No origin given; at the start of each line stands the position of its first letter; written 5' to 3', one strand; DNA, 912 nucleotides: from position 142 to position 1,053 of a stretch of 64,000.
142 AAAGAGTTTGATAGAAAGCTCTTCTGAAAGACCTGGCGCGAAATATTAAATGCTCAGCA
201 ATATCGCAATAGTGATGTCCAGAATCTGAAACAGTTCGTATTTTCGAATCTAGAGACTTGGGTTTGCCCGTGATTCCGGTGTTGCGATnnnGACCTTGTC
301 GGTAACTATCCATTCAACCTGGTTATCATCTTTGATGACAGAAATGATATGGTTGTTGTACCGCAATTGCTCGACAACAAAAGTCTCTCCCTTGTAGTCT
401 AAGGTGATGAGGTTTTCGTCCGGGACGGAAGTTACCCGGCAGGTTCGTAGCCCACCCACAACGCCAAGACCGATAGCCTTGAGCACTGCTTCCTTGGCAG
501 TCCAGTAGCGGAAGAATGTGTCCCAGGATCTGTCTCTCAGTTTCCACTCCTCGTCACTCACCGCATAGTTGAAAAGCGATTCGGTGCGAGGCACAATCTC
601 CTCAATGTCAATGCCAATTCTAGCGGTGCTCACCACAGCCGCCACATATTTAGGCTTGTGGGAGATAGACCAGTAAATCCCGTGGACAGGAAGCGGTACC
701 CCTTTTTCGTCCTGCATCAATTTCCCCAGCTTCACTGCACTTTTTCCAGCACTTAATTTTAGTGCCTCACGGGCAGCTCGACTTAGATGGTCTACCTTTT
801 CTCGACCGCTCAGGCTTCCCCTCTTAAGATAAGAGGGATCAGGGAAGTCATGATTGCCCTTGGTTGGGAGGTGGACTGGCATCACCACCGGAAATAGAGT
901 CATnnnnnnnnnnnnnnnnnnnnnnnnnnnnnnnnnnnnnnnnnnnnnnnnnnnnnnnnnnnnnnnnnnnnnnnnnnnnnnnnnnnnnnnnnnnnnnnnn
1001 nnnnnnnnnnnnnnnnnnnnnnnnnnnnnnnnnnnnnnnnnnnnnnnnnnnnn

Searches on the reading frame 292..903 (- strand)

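Call 81: search_protein_families(library=pfam, alignment_id=A5, max_evalue=0.00001)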
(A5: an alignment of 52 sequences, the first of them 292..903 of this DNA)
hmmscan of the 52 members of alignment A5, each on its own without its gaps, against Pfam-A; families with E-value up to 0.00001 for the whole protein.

A. member 1, window:292-903:- (204 aa): 1 family
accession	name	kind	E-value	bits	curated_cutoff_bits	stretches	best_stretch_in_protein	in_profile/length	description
PF01648.25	ACPS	-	6.2e-14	52.4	25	1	95-173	1-92/111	4'-phosphopantetheinyl transferase superfamily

B. families by the number of members that match (of 52 scanned): 121 families (the first 25 are shown)
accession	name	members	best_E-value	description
PF00108.29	Thiolase_N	3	3.5e-93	Thiolase, N-terminal domain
PF13561.12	adh_short_C2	3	8.1e-65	Enoyl-(Acyl carrier protein) reductase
PF00106.31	adh_short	3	1.1e-56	short chain dehydrogenase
PF06050.19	HGD-D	2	9.8e-75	2-hydroxyglutaryl-CoA dehydratase, D-component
PF01556.23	DnaJ_C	2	5.8e-52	DnaJ C terminal domain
PF02803.24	Thiolase_C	2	1.1e-45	Thiolase, C-terminal domain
PF00109.32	ketoacyl-synt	2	5.7e-39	Beta-ketoacyl synthase, N-terminal domain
PF00226.36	DnaJ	2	8.5e-31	DnaJ domain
PF00072.30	Response_reg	2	6.3e-22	Response regulator receiver domain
PF08659.16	KR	2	1.7e-18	KR domain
PF01593.30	Amino_oxidase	2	6.8e-18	Flavin containing amine oxidoreductase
PF01266.30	DAO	2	3.8e-14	FAD dependent oxidoreductase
PF13450.12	NAD_binding_8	2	1.6e-13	NAD(P)-binding Rossmann-like domain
PF00890.30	FAD_binding_2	2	5.8e-12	FAD binding domain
PF13401.12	AAA_22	2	3.1e-11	AAA domain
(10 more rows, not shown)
